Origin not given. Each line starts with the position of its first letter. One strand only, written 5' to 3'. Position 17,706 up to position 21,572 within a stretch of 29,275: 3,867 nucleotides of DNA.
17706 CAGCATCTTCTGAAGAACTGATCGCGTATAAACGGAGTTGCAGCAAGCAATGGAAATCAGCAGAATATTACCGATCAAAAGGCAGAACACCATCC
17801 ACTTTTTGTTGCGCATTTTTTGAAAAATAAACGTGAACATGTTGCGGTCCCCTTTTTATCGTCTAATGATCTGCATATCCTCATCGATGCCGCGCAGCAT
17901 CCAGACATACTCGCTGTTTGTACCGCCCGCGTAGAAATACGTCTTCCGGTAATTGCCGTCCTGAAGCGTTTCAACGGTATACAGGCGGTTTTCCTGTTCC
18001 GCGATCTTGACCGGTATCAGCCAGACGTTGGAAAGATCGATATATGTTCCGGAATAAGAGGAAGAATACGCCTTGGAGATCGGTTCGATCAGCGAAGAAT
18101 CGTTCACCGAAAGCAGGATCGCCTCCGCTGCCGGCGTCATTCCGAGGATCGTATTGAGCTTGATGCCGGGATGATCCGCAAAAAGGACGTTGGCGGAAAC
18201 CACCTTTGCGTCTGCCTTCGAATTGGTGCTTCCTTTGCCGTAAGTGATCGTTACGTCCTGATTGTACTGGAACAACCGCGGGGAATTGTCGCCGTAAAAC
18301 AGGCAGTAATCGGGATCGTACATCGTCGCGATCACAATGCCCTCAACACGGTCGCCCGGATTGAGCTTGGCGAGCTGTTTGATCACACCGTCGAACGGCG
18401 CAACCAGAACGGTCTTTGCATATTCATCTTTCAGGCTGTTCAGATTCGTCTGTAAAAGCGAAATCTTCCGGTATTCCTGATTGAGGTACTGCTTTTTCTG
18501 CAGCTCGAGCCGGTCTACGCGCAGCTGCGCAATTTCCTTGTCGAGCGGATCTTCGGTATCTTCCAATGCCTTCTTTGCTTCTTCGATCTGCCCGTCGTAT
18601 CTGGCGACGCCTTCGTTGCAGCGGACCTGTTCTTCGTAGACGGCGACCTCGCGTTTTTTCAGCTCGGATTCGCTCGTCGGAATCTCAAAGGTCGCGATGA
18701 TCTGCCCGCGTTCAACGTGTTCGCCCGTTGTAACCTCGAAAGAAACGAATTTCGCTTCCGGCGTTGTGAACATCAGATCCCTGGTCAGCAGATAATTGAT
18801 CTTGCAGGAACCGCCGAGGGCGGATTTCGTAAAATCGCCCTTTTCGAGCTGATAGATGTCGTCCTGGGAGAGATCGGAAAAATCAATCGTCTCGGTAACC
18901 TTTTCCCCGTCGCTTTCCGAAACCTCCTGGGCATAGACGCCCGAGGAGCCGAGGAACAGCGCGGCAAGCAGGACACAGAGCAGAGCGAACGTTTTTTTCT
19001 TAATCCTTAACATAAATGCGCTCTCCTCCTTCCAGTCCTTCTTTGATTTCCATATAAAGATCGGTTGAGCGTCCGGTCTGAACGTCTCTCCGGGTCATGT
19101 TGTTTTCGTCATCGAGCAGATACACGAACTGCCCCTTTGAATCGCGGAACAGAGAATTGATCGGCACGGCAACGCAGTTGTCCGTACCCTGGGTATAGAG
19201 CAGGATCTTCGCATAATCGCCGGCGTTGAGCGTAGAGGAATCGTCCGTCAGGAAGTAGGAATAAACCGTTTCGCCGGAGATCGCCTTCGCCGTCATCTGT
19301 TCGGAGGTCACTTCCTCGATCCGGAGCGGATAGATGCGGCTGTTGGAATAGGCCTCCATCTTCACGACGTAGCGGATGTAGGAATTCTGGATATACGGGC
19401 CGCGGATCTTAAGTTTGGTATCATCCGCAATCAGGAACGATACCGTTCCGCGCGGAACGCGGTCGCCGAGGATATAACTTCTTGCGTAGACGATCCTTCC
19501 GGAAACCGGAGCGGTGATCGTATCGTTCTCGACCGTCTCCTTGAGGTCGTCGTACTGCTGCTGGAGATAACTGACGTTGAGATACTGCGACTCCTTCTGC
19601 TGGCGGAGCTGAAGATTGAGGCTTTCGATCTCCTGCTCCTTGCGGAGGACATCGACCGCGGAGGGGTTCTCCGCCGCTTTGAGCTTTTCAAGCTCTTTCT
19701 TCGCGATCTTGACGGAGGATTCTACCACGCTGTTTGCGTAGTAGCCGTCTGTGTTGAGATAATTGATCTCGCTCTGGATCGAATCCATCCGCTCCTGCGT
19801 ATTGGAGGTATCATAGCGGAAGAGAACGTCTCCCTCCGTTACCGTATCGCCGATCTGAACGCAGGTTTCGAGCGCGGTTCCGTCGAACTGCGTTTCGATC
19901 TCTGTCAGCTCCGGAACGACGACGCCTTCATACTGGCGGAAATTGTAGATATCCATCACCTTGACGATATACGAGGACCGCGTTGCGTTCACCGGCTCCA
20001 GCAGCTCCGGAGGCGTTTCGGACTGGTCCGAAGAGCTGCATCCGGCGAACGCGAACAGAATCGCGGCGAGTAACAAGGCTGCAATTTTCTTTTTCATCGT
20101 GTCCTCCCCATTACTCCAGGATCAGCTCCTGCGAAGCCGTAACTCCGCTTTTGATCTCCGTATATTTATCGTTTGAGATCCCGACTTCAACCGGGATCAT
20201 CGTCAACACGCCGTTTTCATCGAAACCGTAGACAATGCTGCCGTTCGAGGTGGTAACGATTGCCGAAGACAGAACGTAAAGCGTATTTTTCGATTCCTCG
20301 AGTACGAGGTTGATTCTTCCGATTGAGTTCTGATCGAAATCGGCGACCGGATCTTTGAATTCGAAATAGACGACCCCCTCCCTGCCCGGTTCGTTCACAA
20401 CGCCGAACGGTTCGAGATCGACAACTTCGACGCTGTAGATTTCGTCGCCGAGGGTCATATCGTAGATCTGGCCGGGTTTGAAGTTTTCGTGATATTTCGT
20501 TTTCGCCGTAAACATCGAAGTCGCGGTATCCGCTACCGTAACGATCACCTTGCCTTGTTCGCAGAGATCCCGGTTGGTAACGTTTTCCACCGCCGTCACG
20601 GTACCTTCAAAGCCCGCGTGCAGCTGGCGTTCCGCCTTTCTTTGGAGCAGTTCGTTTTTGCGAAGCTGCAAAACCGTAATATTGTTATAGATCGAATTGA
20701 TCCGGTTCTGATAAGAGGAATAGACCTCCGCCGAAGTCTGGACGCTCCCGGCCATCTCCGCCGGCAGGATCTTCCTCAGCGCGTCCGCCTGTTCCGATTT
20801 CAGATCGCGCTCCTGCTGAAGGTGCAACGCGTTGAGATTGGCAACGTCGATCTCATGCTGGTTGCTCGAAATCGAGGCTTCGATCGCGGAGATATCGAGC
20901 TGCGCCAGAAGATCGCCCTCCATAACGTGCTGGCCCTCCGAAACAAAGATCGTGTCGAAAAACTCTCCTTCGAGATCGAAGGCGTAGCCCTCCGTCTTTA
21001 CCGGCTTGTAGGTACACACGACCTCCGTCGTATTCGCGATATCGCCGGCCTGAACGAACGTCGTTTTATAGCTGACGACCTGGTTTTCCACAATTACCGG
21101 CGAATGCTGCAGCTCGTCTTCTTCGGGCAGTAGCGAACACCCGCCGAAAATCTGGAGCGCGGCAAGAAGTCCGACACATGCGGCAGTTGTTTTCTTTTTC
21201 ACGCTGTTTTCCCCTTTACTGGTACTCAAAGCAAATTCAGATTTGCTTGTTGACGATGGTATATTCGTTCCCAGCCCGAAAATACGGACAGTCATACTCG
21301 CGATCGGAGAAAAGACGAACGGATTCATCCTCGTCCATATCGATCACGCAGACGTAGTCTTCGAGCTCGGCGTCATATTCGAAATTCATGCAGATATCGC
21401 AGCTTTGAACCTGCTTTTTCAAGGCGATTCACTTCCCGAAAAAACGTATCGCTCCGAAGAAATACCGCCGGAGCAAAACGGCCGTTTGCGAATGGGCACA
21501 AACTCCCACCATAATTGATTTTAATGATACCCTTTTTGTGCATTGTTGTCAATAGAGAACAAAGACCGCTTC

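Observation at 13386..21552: Uncharacterised envelope exporter in a monoderm: 3 adaptors + 1 giant permease + 2 different ATPases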

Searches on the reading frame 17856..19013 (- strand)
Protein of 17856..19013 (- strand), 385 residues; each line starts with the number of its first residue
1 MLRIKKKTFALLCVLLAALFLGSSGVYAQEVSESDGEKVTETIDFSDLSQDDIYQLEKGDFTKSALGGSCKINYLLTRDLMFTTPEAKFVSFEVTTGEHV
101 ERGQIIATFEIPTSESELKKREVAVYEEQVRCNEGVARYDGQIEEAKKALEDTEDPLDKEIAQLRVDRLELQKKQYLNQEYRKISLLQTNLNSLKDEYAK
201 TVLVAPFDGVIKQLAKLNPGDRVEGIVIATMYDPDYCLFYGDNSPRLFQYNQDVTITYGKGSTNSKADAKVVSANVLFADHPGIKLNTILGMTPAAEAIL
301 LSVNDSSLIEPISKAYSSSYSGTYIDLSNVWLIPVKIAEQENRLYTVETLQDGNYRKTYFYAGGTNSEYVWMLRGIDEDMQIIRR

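Call 3: search_protein_families(library=pfam, proteins=[window:17856-19013:-], max_evalue=0.01)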
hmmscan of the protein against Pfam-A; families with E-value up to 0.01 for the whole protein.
window:17856-19013:- (385 aa): 0 families

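Call 4: search_protein_families(library=ncbifam, proteins=[window:17856-19013:-], max_evalue=0.01)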
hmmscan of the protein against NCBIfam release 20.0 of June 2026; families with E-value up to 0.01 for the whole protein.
window:17856-19013:- (385 aa): 7 families
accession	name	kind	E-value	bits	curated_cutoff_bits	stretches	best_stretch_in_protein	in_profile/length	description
TIGR01843.1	type_I_hlyD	subfamily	9.8e-07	28.1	208.65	1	128-216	203-286/422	HlyD family type I secretion periplasmic adaptor subunit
TIGR01730.1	RND_mfp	subfamily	4.7e-05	22.5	94.9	1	92-223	40-156/322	efflux RND transporter periplasmic adaptor subunit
TIGR03794.1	NHLM_micro_HlyD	equivalog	5.1e-05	22.4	156.2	1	89-180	69-165/421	NHLP bacteriocin system secretion protein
TIGR01000.1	bacteriocin_acc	subfamily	7.7e-05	21.7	258.85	1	115-217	231-333/457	bacteriocin secretion accessory protein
TIGR00998.1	8a0101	subfamily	0.00018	20.6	390.8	1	141-224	146-227/334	EmrA/EmrK family multidrug efflux transporter periplasmic adaptor subunit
TIGR00999.1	8a0102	subfamily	0.0013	17.9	319.3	1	98-213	2-105/271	CzcB/NccB family metal efflux transporter periplasmic adaptor subunit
NF008606.0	PRK11578.1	equivalog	0.0062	15.7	342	0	91-218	74-201/371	macrolide transporter subunit MacA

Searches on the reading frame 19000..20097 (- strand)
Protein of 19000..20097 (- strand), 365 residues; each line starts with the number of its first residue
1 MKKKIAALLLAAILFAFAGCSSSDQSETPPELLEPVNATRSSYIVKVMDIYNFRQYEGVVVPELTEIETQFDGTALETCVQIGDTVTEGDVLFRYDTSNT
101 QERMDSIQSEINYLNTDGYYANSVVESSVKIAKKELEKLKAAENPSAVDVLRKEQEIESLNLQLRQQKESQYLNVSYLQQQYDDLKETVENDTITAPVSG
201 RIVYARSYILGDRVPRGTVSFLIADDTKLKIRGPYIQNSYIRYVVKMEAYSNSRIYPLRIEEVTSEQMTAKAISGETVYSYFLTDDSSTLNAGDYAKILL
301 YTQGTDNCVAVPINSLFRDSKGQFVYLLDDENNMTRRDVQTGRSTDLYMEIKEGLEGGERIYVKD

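Call 3: search_protein_families(library=pfam, proteins=[window:19000-20097:-], max_evalue=0.01)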
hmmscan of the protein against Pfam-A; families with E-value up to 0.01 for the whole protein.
window:19000-20097:- (365 aa): 2 families
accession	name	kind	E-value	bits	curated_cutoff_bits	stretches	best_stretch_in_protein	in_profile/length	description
PF13437.12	HlyD_3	-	0.0012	20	22.2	0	193-244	1-50/106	HlyD family secretion protein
PF13533.13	Biotin_lipoyl_2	-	0.0031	17.7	29.8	0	80-96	16-32/32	Biotin-lipoyl like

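Call 4: search_protein_families(library=ncbifam, proteins=[window:19000-20097:-], max_evalue=0.01)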
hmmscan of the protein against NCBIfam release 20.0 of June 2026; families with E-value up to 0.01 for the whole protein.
window:19000-20097:- (365 aa): 14 families
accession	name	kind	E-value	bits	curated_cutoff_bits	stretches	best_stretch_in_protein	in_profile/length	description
TIGR01730.1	RND_mfp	subfamily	1.1e-26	93.5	94.9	1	45-363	6-307/322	efflux RND transporter periplasmic adaptor subunit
TIGR00999.1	8a0102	subfamily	1.3e-16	60.5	319.3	1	83-364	1-265/271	CzcB/NccB family metal efflux transporter periplasmic adaptor subunit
NF033138.2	RND-peri-MexC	equivalog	1.1e-08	34.6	625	1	289-363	282-357/375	MexC family multidrug efflux RND transporter periplasmic adaptor subunit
NF007132.1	PRK09578.1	equivalog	3.1e-08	32.8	512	1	289-365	287-363/396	MexX/AxyX family multidrug efflux RND transporter periplasmic adaptor subunit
NF008589.1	PRK11556.1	equivalog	1.5e-06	27.4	391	1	288-361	298-371/392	MdtA/MuxA family multidrug efflux RND transporter periplasmic adaptor subunit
NF045904.1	RND-peri-MexE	equivalog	5.5e-06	25.5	714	0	287-364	278-355/390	multidrug efflux RND transporter periplasmic adaptor subunit MexE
NF000272.2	OqxA_adapt_sub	exception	3.6e-05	22.9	835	1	287-363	288-364/391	multidrug efflux RND transporter periplasmic adaptor subunit OqxA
TIGR01843.1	type_I_hlyD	subfamily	5.1e-05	22.4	208.65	1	72-189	51-166/422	HlyD family type I secretion periplasmic adaptor subunit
TIGR00998.1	8a0101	subfamily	9.8e-05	21.4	390.8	0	65-155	43-136/334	EmrA/EmrK family multidrug efflux transporter periplasmic adaptor subunit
NF033834.1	RND_adapt_MexA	exception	0.00012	21.3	750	0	6-112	7-111/373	multidrug efflux RND transporter periplasmic adaptor subunit MexA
NF007362.0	PRK09859.1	equivalog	0.00024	20.3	738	0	57-110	53-107/385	multidrug transporter subunit MdtE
NF008606.0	PRK11578.1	equivalog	0.0003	20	342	0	69-204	66-196/371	macrolide transporter subunit MacA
TIGR03794.1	NHLM_micro_HlyD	equivalog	0.0026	16.7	156.2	0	64-103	253-292/421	NHLP bacteriocin system secretion protein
NF045680.1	DiMtlExpIhpB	equivalog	0.0058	15.7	450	0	304-360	250-305/326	divalent metal ion exporter adaptor subunit IhpB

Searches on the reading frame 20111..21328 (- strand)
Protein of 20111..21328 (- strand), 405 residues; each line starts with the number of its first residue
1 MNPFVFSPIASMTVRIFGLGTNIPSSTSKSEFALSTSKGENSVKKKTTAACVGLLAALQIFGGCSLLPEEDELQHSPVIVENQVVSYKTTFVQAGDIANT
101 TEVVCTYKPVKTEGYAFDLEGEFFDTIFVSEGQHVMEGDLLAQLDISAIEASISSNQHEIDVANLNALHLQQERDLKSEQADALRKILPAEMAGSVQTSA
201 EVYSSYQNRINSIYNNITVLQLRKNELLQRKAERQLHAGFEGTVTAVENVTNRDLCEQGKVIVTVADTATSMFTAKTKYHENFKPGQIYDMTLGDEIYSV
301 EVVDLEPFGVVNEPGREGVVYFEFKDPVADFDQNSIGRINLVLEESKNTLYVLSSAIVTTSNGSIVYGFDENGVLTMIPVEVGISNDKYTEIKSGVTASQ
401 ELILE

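Call 3: search_protein_families(library=pfam, proteins=[window:20111-21328:-], max_evalue=0.01)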
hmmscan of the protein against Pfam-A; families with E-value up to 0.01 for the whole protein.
window:20111-21328:- (405 aa): 2 families
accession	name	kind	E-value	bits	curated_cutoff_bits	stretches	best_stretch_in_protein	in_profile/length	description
PF13533.13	Biotin_lipoyl_2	-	0.00011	22.3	29.8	1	126-145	13-32/32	Biotin-lipoyl like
PF00358.26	PTS_EIIA_1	-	0.00062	19.9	27.2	1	118-161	78-120/127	phosphoenolpyruvate-dependent sugar phosphotransferase system, EIIA 1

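Call 4: search_protein_families(library=ncbifam, proteins=[window:20111-21328:-], max_evalue=0.01)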
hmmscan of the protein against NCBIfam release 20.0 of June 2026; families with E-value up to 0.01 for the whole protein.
window:20111-21328:- (405 aa): 8 families
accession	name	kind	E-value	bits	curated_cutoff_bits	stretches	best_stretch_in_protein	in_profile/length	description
TIGR01730.1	RND_mfp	subfamily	2.6e-18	66.1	94.9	1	89-403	3-306/322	efflux RND transporter periplasmic adaptor subunit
TIGR01843.1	type_I_hlyD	subfamily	1.6e-08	33.9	208.65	1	119-234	49-170/422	HlyD family type I secretion periplasmic adaptor subunit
TIGR00999.1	8a0102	subfamily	2.2e-07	30.3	319.3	1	132-399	1-259/271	CzcB/NccB family metal efflux transporter periplasmic adaptor subunit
NF008589.1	PRK11556.1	equivalog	4.8e-05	22.4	391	0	120-180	92-149/392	MdtA/MuxA family multidrug efflux RND transporter periplasmic adaptor subunit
NF007785.0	PRK10476.1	equivalog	0.00037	19.4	376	1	127-254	62-186/347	multidrug transporter subunit MdtN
TIGR01995.1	PTS-II-ABC-beta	subfamily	0.0011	17.6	614.7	1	118-164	548-593/618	beta-glucoside-specific PTS transporter subunit IIABC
NF038010.1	ABC_adapt_DarC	equivalog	0.0041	15.9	450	1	339-403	334-401/417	darobactin export ABC transporter periplasmic adaptor subunit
TIGR02971.1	heterocyst_DevB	subfamily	0.0091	15.4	129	0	125-190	28-89/327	ABC exporter membrane fusion protein, DevB family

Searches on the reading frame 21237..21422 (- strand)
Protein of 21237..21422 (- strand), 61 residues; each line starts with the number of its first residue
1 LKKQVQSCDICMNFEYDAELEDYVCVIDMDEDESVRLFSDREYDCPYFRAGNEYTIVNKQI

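Call 3: search_protein_families(library=pfam, proteins=[window:21237-21422:-], max_evalue=0.01)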
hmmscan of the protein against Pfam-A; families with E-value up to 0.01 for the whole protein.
window:21237-21422:- (61 aa): 1 family
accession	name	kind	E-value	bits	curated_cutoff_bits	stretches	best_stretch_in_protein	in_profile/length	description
PF20076.4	DUF6472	-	4.3e-23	81.7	27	1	6-61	2-57/57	Domain of unknown function (DUF6472)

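Call 4: search_protein_families(library=ncbifam, proteins=[window:21237-21422:-], max_evalue=0.01)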
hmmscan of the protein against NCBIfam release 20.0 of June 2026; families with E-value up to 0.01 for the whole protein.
window:21237-21422:- (61 aa): 0 families
